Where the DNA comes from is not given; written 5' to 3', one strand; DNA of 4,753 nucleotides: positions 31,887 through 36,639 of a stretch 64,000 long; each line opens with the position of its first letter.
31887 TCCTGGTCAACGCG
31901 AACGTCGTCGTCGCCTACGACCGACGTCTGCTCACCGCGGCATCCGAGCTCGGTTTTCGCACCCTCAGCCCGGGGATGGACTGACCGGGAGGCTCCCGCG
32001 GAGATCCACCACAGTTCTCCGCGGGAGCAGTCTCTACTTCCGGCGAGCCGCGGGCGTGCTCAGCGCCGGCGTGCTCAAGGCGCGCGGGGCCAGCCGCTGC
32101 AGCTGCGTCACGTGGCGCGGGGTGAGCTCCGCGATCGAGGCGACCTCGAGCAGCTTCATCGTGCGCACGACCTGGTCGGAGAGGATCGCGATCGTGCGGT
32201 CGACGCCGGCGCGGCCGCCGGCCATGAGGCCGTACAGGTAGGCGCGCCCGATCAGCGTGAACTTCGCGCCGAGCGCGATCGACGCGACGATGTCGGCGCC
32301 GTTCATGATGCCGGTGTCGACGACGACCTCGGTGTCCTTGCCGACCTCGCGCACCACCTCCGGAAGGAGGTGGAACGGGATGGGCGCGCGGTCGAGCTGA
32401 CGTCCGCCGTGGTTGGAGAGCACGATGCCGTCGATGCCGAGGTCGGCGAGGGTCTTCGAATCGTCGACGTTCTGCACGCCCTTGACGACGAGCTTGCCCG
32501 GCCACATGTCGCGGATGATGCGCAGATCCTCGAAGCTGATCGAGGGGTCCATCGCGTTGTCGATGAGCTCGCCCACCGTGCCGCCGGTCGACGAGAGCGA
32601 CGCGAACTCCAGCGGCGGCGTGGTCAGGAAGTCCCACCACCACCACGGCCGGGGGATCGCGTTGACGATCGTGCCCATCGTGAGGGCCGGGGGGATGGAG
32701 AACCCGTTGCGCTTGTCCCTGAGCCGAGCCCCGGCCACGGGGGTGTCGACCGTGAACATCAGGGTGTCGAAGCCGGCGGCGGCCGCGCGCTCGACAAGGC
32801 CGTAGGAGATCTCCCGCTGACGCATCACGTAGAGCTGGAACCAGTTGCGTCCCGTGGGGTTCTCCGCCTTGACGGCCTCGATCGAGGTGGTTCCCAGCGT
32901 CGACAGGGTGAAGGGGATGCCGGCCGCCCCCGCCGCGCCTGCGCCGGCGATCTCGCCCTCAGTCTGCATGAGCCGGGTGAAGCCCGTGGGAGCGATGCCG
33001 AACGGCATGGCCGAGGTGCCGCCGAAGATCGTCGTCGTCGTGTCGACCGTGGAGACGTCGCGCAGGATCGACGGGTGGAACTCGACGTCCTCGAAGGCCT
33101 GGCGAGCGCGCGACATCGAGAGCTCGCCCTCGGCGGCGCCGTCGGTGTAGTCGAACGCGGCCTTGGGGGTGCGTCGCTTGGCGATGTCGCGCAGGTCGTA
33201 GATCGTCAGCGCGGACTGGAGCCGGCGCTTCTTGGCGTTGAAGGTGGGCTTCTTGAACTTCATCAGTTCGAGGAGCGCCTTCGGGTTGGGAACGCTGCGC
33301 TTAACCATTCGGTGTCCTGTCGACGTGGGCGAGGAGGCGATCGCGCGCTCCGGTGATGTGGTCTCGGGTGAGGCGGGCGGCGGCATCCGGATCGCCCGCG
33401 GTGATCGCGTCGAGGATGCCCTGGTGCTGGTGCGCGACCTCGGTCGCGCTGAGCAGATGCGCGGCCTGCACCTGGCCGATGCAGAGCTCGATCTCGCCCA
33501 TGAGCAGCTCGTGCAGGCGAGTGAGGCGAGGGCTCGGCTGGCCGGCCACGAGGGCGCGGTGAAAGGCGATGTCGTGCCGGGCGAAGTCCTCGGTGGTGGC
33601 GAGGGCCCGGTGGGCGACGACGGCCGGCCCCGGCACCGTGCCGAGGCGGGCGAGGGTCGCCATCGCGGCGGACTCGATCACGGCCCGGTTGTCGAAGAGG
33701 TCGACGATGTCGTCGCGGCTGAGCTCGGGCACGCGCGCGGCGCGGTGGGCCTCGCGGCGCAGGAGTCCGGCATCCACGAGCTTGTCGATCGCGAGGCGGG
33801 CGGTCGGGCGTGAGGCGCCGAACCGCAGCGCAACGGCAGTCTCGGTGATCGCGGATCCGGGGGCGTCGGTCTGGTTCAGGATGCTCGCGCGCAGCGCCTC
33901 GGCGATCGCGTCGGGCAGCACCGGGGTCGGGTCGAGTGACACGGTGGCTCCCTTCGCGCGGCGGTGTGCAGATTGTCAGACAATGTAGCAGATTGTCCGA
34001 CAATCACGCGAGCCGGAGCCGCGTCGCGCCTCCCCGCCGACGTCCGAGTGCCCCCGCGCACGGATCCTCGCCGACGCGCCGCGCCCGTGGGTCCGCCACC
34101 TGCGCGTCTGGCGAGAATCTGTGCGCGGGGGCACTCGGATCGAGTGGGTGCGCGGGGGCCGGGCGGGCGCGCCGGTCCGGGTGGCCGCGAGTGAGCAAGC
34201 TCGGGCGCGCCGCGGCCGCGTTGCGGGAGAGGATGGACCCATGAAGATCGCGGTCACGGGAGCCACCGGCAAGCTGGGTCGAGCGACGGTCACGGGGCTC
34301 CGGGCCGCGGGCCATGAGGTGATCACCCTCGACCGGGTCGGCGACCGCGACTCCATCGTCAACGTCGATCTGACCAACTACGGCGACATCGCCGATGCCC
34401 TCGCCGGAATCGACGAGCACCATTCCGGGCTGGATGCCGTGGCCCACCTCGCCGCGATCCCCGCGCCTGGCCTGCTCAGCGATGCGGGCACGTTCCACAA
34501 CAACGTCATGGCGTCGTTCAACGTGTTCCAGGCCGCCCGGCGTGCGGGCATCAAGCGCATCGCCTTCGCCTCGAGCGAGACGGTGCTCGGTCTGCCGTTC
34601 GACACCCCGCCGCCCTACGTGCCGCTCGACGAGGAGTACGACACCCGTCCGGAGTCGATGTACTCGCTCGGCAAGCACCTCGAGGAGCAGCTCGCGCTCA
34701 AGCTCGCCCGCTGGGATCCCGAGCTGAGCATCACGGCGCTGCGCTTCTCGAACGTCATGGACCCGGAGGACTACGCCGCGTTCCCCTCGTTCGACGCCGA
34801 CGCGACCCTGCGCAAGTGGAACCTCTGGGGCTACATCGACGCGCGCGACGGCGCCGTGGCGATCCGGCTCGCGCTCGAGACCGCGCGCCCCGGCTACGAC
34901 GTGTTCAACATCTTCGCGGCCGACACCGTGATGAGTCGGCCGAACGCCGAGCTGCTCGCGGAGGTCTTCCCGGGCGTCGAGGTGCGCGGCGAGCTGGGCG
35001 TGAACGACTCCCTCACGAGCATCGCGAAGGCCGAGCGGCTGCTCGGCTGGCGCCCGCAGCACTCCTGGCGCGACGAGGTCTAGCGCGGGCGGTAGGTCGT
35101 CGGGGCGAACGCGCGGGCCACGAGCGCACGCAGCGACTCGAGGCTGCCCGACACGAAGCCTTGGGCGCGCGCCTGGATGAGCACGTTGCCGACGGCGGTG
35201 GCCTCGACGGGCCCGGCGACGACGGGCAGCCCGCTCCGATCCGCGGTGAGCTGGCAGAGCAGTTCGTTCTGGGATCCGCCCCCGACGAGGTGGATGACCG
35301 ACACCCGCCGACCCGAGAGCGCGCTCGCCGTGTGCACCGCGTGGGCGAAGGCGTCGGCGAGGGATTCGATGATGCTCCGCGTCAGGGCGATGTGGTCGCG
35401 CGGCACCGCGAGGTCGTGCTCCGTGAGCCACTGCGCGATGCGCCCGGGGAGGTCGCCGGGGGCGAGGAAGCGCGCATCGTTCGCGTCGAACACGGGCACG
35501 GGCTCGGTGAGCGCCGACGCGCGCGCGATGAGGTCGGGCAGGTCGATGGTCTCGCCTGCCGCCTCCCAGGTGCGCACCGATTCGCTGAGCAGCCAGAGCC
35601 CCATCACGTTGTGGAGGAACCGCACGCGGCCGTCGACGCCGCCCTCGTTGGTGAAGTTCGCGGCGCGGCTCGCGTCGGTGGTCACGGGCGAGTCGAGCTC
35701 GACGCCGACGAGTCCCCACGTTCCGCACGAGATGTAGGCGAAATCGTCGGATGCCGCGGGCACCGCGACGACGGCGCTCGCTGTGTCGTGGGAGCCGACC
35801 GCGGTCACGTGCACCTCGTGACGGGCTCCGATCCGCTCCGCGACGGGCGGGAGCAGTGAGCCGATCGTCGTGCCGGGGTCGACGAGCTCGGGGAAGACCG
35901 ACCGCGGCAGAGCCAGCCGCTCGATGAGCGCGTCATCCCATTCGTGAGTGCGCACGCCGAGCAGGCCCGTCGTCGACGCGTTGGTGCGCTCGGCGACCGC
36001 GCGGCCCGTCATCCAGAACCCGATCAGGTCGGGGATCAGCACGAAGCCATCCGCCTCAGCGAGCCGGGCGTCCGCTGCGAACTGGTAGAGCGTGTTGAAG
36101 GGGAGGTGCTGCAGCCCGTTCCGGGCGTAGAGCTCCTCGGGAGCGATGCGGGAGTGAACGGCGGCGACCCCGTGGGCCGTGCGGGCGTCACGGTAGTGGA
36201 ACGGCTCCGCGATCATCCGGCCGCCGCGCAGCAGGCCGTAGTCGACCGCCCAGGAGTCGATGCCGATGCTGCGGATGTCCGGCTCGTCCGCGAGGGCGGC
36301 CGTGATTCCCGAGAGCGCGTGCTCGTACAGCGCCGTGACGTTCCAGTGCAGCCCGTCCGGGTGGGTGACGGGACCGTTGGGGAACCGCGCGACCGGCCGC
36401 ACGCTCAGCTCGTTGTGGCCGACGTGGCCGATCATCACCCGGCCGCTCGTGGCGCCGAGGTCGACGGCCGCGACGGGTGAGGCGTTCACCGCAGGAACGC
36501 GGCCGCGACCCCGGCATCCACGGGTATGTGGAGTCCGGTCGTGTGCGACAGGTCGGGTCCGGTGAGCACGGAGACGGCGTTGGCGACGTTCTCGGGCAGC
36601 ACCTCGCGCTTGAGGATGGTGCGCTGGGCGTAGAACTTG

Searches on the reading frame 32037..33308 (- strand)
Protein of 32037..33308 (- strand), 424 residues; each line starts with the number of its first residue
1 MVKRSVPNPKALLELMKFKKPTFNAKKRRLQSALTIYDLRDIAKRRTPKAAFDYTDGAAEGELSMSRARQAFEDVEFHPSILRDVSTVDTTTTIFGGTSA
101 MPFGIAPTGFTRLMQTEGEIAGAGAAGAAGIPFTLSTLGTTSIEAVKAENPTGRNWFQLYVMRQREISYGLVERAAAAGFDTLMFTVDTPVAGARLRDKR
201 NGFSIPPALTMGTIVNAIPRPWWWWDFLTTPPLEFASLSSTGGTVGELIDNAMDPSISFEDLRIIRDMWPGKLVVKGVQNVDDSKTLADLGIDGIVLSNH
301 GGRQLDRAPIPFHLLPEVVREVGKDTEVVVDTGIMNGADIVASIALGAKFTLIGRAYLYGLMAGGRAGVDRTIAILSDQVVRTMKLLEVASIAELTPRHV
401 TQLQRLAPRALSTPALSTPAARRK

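Call 19: search_protein_families(library=pfam, proteins=[window:32037-33308:-], max_evalue=0.001)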
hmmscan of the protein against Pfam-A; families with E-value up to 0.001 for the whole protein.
window:32037-33308:- (424 aa): 1 family
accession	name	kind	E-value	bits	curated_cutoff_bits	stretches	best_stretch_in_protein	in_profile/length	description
PF01070.24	FMN_dh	-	3.7e-124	414.7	24.9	1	43-401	1-349/350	FMN-dependent dehydrogenase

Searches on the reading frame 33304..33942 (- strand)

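Call 20: search_protein_families(library=pfam, proteins=[window:33304-33942:-], max_evalue=0.001)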
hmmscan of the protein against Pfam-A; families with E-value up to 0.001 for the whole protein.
window:33304-33942:- (213 aa): 4 families
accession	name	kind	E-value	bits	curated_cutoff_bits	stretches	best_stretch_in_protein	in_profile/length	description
PF07729.17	FCD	-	2.1e-16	60.9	24.3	1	81-197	1-124/125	FCD domain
PF00392.27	GntR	-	3.9e-10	39.7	27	1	11-71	3-64/64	Bacterial regulatory proteins, gntR family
PF12840.13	HTH_20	-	0.00029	21.2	27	1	14-63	2-50/51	Helix-turn-helix domain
PF12802.13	MarR_2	-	0.00076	20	27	0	27-68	17-57/61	MarR family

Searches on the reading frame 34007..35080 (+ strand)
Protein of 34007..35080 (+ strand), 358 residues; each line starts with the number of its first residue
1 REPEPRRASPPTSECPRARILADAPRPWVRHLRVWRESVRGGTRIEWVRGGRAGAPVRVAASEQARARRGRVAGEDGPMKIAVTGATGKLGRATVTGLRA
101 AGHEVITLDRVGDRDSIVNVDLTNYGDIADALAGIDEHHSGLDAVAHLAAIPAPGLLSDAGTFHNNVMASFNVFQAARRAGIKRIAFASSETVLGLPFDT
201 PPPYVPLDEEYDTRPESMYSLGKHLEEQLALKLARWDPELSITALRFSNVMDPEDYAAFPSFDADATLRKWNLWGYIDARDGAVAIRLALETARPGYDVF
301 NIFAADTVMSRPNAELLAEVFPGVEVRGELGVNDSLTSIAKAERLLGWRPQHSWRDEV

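Call 20: search_protein_families(library=pfam, proteins=[window:34007-35080:+], max_evalue=0.001)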
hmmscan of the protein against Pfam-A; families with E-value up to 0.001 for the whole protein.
window:34007-35080:+ (358 aa): 5 families
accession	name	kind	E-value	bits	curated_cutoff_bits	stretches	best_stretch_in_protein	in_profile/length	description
PF01370.27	Epimerase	-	1.1e-25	90.9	20.9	1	81-302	1-239/240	NAD dependent epimerase/dehydratase family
PF16363.11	GDP_Man_Dehyd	-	7.9e-12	45.7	27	1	83-254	2-187/332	GDP-mannose 4,6 dehydratase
PF01073.25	3Beta_HSD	-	1.4e-07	31.3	22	1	82-253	1-184/280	3-beta hydroxysteroid dehydrogenase/isomerase family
PF13460.12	NAD_binding_10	-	7.4e-07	29.6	27.2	1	85-193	1-101/184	NAD(P)H-binding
PF04321.23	RmlD_sub_bind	-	5.1e-06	26.2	27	1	79-232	1-138/287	RmlD substrate binding domain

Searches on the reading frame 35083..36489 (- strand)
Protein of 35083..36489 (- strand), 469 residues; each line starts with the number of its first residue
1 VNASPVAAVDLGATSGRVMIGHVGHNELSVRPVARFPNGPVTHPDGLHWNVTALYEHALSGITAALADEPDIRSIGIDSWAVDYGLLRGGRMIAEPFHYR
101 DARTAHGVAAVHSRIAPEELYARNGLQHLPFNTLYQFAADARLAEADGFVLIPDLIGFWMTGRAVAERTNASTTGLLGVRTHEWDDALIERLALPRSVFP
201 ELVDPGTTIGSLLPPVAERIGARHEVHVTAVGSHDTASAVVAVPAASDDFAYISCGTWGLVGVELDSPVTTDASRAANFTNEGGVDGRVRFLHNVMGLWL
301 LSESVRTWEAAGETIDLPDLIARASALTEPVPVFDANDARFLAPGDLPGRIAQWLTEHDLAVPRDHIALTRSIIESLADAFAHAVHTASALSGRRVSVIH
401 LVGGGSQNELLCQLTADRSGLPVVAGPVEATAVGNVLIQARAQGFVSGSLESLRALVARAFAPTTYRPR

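Call 20: search_protein_families(library=pfam, proteins=[window:35083-36489:-], max_evalue=0.001)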
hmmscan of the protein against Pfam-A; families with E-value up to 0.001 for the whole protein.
window:35083-36489:- (469 aa): 2 families
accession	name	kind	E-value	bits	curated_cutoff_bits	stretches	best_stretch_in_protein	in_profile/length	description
PF02782.22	FGGY_C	-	1.9e-40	139.2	27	1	251-442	1-197/198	FGGY family of carbohydrate kinases, C-terminal domain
PF00370.27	FGGY_N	-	3.9e-22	79.5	28.8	1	8-241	4-244/245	FGGY family of carbohydrate kinases, N-terminal domain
